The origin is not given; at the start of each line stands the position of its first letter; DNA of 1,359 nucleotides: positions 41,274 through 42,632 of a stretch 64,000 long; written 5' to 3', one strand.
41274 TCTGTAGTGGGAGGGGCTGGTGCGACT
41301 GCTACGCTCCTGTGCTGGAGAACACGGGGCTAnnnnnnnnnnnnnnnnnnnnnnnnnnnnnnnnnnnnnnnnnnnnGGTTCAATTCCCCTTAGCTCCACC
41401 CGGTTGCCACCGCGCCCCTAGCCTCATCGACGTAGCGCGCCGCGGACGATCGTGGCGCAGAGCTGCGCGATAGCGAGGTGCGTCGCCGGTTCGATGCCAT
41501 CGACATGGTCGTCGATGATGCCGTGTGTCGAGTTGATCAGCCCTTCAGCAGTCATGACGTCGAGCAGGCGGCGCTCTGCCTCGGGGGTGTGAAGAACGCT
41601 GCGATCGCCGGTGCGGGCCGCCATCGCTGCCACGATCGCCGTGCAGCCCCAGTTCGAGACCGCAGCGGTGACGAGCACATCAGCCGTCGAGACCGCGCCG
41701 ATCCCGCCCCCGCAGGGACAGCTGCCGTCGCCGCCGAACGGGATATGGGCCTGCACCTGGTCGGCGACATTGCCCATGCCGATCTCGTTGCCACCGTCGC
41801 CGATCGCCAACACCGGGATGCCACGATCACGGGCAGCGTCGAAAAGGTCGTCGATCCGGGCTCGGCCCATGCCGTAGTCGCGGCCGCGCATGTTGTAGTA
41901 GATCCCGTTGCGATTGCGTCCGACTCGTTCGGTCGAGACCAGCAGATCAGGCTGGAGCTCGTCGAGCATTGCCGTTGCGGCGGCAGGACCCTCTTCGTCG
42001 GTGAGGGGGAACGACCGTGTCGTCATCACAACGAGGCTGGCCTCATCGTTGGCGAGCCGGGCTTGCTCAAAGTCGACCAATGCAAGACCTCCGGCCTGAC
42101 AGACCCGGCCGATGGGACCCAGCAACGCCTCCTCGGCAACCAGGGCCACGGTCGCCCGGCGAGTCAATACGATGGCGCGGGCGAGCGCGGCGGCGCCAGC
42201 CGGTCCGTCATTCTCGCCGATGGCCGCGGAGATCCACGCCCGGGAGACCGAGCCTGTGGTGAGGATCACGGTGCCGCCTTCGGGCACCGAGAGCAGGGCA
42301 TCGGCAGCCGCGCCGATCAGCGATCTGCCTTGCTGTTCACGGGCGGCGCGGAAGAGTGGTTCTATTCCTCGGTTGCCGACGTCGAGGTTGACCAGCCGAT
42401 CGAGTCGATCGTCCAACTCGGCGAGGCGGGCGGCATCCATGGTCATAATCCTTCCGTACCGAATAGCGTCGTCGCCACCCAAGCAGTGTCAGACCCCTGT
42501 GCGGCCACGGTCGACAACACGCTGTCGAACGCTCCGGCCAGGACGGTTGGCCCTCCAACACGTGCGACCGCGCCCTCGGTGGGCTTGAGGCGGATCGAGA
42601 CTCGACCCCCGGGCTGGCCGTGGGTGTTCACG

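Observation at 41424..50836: A six-gene operon combines an MttB-family methyltransferase and a DMGDH-like enzyme with three PLP/aldehyde enzymes and DUF4392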

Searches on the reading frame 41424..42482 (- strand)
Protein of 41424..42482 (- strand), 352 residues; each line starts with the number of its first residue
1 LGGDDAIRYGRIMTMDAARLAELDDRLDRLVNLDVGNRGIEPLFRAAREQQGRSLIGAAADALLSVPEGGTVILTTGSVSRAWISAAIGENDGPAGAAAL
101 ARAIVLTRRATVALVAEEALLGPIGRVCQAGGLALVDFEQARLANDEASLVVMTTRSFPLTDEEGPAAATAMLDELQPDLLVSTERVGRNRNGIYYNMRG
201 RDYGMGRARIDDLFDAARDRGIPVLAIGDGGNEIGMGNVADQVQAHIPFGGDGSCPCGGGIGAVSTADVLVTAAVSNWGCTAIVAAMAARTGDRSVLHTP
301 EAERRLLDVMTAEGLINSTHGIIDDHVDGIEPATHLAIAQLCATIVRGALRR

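Call 3: search_protein_families(library=pfam, proteins=[window:41424-42482:-])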
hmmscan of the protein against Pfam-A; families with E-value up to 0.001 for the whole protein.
window:41424-42482:- (352 aa): 1 family
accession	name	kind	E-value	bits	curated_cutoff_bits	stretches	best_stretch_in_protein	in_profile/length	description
PF14336.11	GLUCM-like_C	-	3.8e-68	230.5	27.9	1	27-338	1-286/291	D-glutamate cyclase-like, C-terminal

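Call 4: search_protein_families(library=ncbifam, proteins=[window:41424-42482:-])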
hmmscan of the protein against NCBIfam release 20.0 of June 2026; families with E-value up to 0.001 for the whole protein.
window:41424-42482:- (352 aa): 0 families

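Call 26: search_solved_structures(query=window:41424-42482:-, max_evalue=0.01)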
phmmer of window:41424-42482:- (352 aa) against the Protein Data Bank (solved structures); distinct sequences matched with E-value up to 0.01: 3.
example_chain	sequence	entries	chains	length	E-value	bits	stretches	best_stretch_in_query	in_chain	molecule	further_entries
4fc5_A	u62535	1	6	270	7.8e-28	101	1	179-350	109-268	Putative uncharacterized protein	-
4dwz_A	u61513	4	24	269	1.3e-27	100.3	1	179-349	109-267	Hypothetical protein TON_0340 | Uncharacterized protein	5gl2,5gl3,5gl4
5gkx_A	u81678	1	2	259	4e-24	88.9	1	179-350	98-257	Uncharacterized protein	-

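Call 39: find_homologous_proteins(query=window:41424-42482:-)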
Query window:41424-42482:- (352 aa): 790 proteins with E <= 0.001 among 8000 candidates; the best 120 are listed.
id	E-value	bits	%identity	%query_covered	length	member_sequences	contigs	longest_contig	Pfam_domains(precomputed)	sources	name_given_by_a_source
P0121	5.5e-208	708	98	96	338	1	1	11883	PF14336.12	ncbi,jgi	-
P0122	6.2e-197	672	93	95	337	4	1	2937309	PF14336.12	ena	-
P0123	1.8e-185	634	87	96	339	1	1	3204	PF14336.12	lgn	-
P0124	2.5e-183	627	87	95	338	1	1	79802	PF14336.12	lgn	-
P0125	7.5e-183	626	86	95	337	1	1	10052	PF14336.12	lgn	-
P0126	6.5e-181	619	85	95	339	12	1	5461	PF14336.12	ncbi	-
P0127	1.1e-180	618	85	95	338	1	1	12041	PF14336.12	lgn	-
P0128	4.5e-180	616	85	95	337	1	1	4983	PF14336.12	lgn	-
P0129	1.7e-178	611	82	96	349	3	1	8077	PF14336.12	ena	-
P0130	3.1e-178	610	83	96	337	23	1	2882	PF14336.12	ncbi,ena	-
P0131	3.3e-178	610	83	96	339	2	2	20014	PF14336.12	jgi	-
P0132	1.1e-177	608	84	94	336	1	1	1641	PF14336.12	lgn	-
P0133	8.3e-176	602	82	95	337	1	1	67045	PF14336.12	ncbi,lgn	-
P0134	1.9e-174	598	82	95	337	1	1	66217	PF14336.12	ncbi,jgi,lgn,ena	jgi:hypothetical protein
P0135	3.1e-174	597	81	95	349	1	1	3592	PF14336.12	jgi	-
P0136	3.2e-174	597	82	95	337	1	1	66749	PF14336.12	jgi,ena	jgi:hypothetical protein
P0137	3.7e-173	594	82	93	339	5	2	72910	PF14336.12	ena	-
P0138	2.6e-172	591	80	96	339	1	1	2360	PF14336.12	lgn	-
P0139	8.3e-172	589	80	95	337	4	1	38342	PF14336.12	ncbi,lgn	-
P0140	1.1e-169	582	80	95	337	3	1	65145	PF14336.12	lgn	-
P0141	3.2e-169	581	80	95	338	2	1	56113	PF14336.12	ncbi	-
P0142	4.0e-169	580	78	96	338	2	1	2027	PF14336.12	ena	-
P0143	6.4e-165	567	78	96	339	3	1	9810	PF14336.12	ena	-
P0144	9.1e-165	566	79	93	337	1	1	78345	PF14336.12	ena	-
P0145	4.0e-162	557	77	93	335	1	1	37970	PF14336.12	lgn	-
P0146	5.3e-160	550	77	95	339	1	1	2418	PF14336.12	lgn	-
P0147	4.1e-159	547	77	95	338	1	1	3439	PF14336.12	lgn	-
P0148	1.6e-158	546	74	96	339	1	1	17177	PF14336.12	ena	-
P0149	1.9e-157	542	77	95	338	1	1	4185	PF14336.12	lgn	-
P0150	4.4e-157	541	76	93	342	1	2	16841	PF14336.12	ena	-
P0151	1.9e-151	522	74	93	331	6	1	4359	PF14336.12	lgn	-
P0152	2.0e-150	519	71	95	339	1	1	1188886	PF14336.12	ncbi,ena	-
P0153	2.5e-148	512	71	96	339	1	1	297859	PF14336.12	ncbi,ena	-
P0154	1.8e-146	506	70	95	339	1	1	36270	PF14336.12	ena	-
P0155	5.4e-144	498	68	96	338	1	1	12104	PF14336.12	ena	-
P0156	2.0e-141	489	69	93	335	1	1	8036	PF14336.12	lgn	-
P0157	5.0e-141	488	68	96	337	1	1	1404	PF14336.12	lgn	-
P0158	5.4e-140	485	66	96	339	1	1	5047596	PF14336.12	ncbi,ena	-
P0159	6.0e-140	484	67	94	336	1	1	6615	PF14336.12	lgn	-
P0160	7.9e-139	481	71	91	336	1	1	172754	PF14336.12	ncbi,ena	-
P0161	1.1e-138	480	66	97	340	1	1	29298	PF14336.12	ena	-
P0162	1.4e-138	480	65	96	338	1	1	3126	PF14336.12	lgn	-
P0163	2.0e-138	479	66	95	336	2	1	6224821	PF14336.12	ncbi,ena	-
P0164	2.9e-138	479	66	96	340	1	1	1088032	PF14336.12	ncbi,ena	-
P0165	9.1e-138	477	66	94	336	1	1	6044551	PF14336.12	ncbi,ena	-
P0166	1.2e-137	477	64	96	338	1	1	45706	PF14336.12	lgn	-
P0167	2.2e-137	476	66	96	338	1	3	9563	PF14336.12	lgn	-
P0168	4.0e-137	475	66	95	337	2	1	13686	PF14336.12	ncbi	ncbi:MAG: glutamate cyclase domain-containing protein [Pseudomonadota bacterium]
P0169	7.1e-137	474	65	95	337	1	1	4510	PF14336.12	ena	-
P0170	8.1e-137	474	65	96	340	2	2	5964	PF14336.12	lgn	-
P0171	4.3e-136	472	65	96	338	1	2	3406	PF14336.12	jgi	-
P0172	6.2e-136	471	66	95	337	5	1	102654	PF14336.12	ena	-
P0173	2.0e-135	470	65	95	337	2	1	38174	PF14336.12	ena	-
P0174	3.4e-135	469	67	93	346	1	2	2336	PF14336.12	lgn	-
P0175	4.6e-135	468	66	96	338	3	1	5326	PF14336.12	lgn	-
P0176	4.6e-135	468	65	96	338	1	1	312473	PF14336.12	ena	-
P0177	2.4e-134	466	66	94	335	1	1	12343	PF14336.12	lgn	-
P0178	1.2e-133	464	65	94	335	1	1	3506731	PF14336.12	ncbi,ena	-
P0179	2.0e-133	463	65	93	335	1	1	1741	PF14336.12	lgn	-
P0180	3.5e-133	462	69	91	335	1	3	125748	PF14336.12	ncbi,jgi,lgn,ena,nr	ncbi:MAG: DUF4392 domain-containing protein [Rhodobacteraceae bacterium]|nr:DUF4392 domain-containin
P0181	4.1e-133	462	64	94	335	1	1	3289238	PF14336.12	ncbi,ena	-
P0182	4.3e-133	462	65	94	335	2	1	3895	PF14336.12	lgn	-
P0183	4.5e-133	462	64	93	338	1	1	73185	PF14336.12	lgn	-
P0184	5.0e-133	462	66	95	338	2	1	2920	PF14336.12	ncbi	-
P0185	7.5e-133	461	65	94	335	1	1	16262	PF14336.12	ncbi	ncbi:MAG: glutamate cyclase domain-containing protein [Pseudomonadota bacterium]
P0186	1.2e-132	460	65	93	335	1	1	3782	PF14336.12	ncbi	-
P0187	1.3e-132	460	66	94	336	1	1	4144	PF14336.12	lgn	-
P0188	1.9e-132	460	65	94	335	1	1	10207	PF14336.12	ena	-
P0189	2.3e-132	460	64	94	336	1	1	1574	PF14336.12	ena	-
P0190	3.1e-132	459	64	97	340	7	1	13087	PF14336.12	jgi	-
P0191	3.2e-132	459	64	94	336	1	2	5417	PF14336.12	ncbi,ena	-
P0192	3.3e-132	459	64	96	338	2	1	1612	PF14336.12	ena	-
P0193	3.4e-132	459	64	94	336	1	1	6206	PF14336.12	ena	-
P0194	4.2e-132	459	64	94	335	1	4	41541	PF14336.12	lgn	-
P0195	4.8e-132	458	63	95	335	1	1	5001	PF14336.12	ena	-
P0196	5.2e-132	458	64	95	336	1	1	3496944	PF14336.12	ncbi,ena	-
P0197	5.8e-132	458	63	95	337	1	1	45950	PF14336.12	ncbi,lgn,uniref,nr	ncbi:glutamate cyclase domain-containing protein [Shimia abyssi]|uniref:Uncharacterized protein DUF4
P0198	1.4e-131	457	65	93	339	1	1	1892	PF14336.12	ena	-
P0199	1.8e-131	457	65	94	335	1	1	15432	PF14336.12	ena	-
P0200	2.0e-131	456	64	94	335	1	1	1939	PF14336.12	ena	-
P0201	2.2e-131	456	64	96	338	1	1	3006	PF14336.12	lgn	-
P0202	2.5e-131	456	63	95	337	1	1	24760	PF14336.12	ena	-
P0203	2.5e-131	456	64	93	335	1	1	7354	PF14336.12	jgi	-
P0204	2.8e-131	456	64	94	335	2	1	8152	PF14336.12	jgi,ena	-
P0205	3.0e-131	456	67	93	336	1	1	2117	PF14336.12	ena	-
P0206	3.3e-131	456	64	94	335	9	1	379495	PF14336.12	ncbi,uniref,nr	ncbi:glutamate cyclase domain-containing protein [Ruegeria sp. HKCCA4008]|uniref:glutamate cyclase d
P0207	3.4e-131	456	64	94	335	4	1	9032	PF14336.12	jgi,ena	-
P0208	3.8e-131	456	62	95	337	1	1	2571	PF14336.12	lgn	-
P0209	4.0e-131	455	64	94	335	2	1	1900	PF14336.12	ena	-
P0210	4.1e-131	455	63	95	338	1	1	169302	PF14336.12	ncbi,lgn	ncbi:MAG: glutamate cyclase domain-containing protein [Pseudomonadota bacterium]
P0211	4.9e-131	455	66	91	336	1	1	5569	PF14336.12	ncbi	-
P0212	8.4e-131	454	64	94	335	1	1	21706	PF14336.12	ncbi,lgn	-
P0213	8.4e-131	454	64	93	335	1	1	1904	PF14336.12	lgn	-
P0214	1.1e-130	454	64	94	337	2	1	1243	PF14336.12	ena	-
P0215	1.1e-130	454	64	94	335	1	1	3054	PF14336.12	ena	-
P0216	1.2e-130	454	68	91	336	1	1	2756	PF14336.12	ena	-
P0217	1.4e-130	454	64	94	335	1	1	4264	PF14336.12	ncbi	ncbi:MAG: glutamate cyclase domain-containing protein [Pseudomonadota bacterium]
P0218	1.5e-130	454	64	95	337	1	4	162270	PF14336.12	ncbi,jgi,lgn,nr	ncbi:MAG: DUF4392 domain-containing protein [Pelagimonas sp.]|jgi:hypothetical protein|nr:DUF4392 do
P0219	1.9e-130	453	64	94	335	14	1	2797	PF14336.12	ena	-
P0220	1.9e-130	453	64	95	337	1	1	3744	PF14336.12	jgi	jgi:hypothetical protein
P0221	1.9e-130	453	63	95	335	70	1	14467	PF14336.12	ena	-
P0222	2.2e-130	453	64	94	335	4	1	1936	PF14336.12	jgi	jgi:hypothetical protein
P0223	2.5e-130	453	63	95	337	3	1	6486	PF14336.12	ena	-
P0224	2.5e-130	453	66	91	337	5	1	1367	PF14336.12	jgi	-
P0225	2.6e-130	453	65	93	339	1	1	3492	PF14336.12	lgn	-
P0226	2.7e-130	453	65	95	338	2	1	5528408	PF14336.12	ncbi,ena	-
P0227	2.8e-130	453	63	93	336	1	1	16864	PF14336.12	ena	-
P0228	3.0e-130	453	65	93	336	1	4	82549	PF14336.12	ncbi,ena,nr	ncbi:MAG: DUF4392 domain-containing protein [Alphaproteobacteria bacterium]|nr:DUF4392 domain-contai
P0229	3.2e-130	453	64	93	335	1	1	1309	PF14336.12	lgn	-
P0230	3.5e-130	452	65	95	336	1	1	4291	PF14336.12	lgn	-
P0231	4.0e-130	452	65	94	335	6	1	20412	PF14336.12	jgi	jgi:hypothetical protein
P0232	4.2e-130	452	64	94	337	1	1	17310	PF14336.12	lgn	-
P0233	4.4e-130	452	64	94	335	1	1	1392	PF14336.12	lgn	-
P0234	4.7e-130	452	63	95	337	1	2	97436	PF14336.12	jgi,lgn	jgi:hypothetical protein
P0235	4.9e-130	452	68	91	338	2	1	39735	PF14336.12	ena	-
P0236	6.3e-130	452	63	94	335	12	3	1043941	PF14336.12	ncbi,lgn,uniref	ncbi:glutamate cyclase domain-containing protein [Nioella sp.]|uniref:glutamate cyclase domain-conta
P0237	7.1e-130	451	64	95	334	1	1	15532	PF14336.12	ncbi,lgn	-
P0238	7.2e-130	451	63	93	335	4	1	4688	PF14336.12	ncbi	ncbi:MAG: glutamate cyclase domain-containing protein [Pseudomonadota bacterium]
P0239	7.2e-130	451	63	95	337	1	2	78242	PF14336.12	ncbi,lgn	ncbi:MAG: glutamate cyclase domain-containing protein [Pseudomonadota bacterium]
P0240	7.4e-130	451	63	94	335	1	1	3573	PF14336.12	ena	-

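Call 40: find_encoding_contigs(protein=P0206, flank=10000, max_places=1)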
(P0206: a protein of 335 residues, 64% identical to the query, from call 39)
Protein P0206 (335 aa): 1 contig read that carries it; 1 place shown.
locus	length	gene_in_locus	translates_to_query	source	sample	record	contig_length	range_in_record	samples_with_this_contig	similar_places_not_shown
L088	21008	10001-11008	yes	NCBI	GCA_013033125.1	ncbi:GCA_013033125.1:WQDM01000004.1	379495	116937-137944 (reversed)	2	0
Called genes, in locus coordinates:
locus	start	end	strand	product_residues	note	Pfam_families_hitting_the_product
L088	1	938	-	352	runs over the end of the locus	PF00126:HTH_1, PF03466:LysR_substrate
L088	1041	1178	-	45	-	-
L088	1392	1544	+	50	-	-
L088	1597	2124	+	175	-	PF00202:Aminotran_3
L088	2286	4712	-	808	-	PF01266:DAO, PF13738:Pyr_redox_3 (faint), PF16350:FAO_M, PF01571:GCV_T, PF08669:GCV_T_C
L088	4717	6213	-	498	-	PF06253:MTTB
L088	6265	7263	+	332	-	PF02826:2-Hacid_dh_C (weak), PF02737:3HCDH_N (faint), PF03446:NAD_binding_2, PF03721:UDPG_MGDP_dh_N (faint), PF03807:F420_oxidored (weak), PF14833:NAD_binding_11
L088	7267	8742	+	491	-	PF00171:Aldedh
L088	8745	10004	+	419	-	PF00155:Aminotran_1_2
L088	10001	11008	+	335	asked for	PF14336:GLUCM-like_C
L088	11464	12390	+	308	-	-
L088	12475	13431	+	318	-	PF20030:bpMoxR, PF07726:AAA_3, PF07728:AAA_5, PF17863:AAA_lid_2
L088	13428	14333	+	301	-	PF01882:DUF58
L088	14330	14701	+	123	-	-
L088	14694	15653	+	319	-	PF06707:DUF1194 (faint), PF00092:VWA, PF13519:VWA_2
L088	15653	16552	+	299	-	PF13519:VWA_2 (weak)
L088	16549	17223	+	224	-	PF07719:TPR_2 (faint), PF00515:TPR_1 (faint)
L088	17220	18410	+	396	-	-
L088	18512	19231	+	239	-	PF00072:Response_reg, PF00196:GerE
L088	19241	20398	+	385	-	PF08495:FIST, PF10442:FIST_C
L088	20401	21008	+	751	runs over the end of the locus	PF13188:PAS_8 (faint), PF12860:PAS_7, PF00512:HisKA, PF02518:HATPase_c, PF00072:Response_reg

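Call 41: find_encoding_contigs(protein=P0163, flank=10000, max_places=1)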
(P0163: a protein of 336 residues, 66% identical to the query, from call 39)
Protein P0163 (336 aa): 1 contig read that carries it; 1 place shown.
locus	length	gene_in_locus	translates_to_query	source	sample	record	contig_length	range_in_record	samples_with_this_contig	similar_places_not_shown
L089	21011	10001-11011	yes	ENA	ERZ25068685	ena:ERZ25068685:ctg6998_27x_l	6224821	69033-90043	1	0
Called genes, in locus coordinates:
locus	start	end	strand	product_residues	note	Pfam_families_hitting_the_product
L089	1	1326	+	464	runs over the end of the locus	PF00202:Aminotran_3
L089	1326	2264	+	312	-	PF00701:DHDPS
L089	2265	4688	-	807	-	PF01266:DAO, PF13738:Pyr_redox_3 (faint), PF16350:FAO_M, PF01571:GCV_T, PF08669:GCV_T_C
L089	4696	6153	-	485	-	PF06253:MTTB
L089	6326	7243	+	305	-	PF02737:3HCDH_N (faint), PF03446:NAD_binding_2, PF03721:UDPG_MGDP_dh_N (weak), PF03807:F420_oxidored (faint), PF14833:NAD_binding_11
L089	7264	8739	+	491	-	PF00171:Aldedh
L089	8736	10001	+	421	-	PF00155:Aminotran_1_2 (weak)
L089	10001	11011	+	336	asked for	PF14336:GLUCM-like_C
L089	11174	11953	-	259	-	PF09992:NAGPA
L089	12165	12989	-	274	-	PF00850:Hist_deacetyl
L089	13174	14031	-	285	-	PF00561:Abhydrolase_1, PF12146:Hydrolase_4, PF12697:Abhydrolase_6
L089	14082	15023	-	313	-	PF00881:Nitroreductase (faint)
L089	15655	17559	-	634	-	PF03797:Autotransporter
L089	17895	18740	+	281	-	PF03050:DDE_Tnp_IS66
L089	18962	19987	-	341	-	PF01548:DEDD_Tnp_IS110, PF02371:Transposase_20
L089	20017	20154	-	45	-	-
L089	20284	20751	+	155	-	PF03050:DDE_Tnp_IS66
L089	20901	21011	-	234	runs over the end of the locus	PF01569:PAP2, PF22778:VCPO_2nd (faint)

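Call 56: find_encoding_contigs(protein=P0122, flank=10000, max_places=2)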
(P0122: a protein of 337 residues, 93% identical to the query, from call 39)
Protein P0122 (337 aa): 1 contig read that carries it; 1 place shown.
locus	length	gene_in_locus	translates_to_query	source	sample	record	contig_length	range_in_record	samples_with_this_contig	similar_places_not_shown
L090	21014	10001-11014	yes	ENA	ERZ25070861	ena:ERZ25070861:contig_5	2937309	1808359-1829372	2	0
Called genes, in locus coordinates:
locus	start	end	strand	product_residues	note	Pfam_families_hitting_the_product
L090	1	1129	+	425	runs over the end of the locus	PF00202:Aminotran_3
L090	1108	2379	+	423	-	PF00266:Aminotran_5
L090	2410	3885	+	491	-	PF06253:MTTB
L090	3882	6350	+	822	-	PF01266:DAO, PF16350:FAO_M, PF01571:GCV_T, PF08669:GCV_T_C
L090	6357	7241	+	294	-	PF03446:NAD_binding_2, PF14833:NAD_binding_11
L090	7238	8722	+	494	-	PF00171:Aldedh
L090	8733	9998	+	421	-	-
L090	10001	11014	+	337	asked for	PF14336:GLUCM-like_C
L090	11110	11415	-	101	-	PF03992:ABM (weak)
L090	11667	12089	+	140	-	PF01243:PNPOx_N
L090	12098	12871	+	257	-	PF00106:adh_short, PF01370:Epimerase, PF08659:KR, PF13460:NAD_binding_10 (weak), PF13561:adh_short_C2, PF23441:SDR (weak)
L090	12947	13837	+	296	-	-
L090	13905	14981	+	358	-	PF08240:ADH_N, PF00107:ADH_zinc_N, PF13602:ADH_zinc_N_2 (weak)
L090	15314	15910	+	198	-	-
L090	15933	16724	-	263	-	PF00378:ECH_1, PF16113:ECH_2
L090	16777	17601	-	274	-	PF12867:DinB_2 (weak), PF11716:MDMPI_N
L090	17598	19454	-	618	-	PF07287:AtuA, PF23544:AtuA_ferredoxin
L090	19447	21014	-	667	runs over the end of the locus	PF00289:Biotin_carb_N, PF02222:ATP-grasp (faint), PF02786:CPSase_L_D2, PF07478:Dala_Dala_lig_C, PF02785:Biotin_carb_C, PF21139:BT_MCC_alpha, PF00364:Biotin_lipoyl, PF25917:BSH_RND (weak), +2 more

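Call 72: predict_structure(alignment_id=A1)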
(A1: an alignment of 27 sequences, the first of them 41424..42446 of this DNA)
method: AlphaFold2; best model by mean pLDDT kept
length: 340 residues; sequences in the alignment: 27
mean_pLDDT: 87.7   pTM: 0.91
mean pLDDT of the five models: 87.7, 85.7, 85.1, 83.6, 83.6
residues with pLDDT >= 90: 211; 70-90: 87; 50-70: 33; < 50: 9
segments of 3 or more residues with pLDDT < 50: 68-76
pLDDT, mean of each block of 10 residues (from residue 1): 87 97 80 96 98 98 68 53 94 97 89 94 96 89 91 94 98 80 68 71 95 88 90 85 74 92 93 98 97 93 67 81 97 91
secondary structure, 60 per line:
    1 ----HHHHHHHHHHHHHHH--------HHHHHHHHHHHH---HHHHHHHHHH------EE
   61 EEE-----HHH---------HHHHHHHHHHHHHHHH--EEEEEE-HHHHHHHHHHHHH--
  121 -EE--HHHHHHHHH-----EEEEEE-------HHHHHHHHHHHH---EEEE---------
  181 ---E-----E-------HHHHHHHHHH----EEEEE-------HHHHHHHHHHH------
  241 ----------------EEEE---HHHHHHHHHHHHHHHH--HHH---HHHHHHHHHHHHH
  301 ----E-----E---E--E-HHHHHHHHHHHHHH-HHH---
elements in order: H5-19 H28-39 H43-52 E59-63 H81-96 E99-104 H106-118 H126-134 E140-145 H153-164 E168-171 H198-207 E212-216 H224-234 E257-260 H264-279 H288-300 H320-333

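Call 74: find_encoding_contigs(protein=P0197, flank=10000, max_places=1)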
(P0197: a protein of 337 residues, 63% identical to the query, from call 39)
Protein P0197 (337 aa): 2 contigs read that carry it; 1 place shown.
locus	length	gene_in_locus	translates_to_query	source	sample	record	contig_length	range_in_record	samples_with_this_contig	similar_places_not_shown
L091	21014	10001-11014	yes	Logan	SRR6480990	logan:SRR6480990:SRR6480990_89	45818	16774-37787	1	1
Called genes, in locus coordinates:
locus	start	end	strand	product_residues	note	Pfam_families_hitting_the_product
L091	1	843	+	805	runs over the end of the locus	PF01266:DAO, PF01494:FAD_binding_3 (faint), PF13738:Pyr_redox_3 (faint), PF16350:FAO_M, PF01571:GCV_T, PF08669:GCV_T_C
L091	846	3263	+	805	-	PF01266:DAO, PF13450:NAD_binding_8 (weak), PF16350:FAO_M, PF01571:GCV_T, PF08669:GCV_T_C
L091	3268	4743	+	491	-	PF00884:Sulfatase, PF01663:Phosphodiest (faint), PF16347:SGSH_C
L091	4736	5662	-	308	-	PF00126:HTH_1, PF03466:LysR_substrate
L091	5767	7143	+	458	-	PF00202:Aminotran_3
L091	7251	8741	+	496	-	PF00171:Aldedh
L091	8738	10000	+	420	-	-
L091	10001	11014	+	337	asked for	PF14336:GLUCM-like_C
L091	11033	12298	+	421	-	PF00266:Aminotran_5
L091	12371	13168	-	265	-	PF13545:HTH_Crp_2 (faint), PF00392:GntR, PF25213:HVO_A0261_N (faint), PF01978:TrmB (weak), PF07729:FCD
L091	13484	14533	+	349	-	PF03480:DctP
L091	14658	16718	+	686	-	PF04290:DctQ, PF06808:DctM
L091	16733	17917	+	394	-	PF01070:FMN_dh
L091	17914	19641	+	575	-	PF01565:FAD_binding_4, PF09330:Lact-deh-memb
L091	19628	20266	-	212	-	PF13191:AAA_16 (faint), PF20720:nSTAND3 (weak), PF00004:AAA (weak), PF00485:PRK, PF13238:AAA_18 (weak)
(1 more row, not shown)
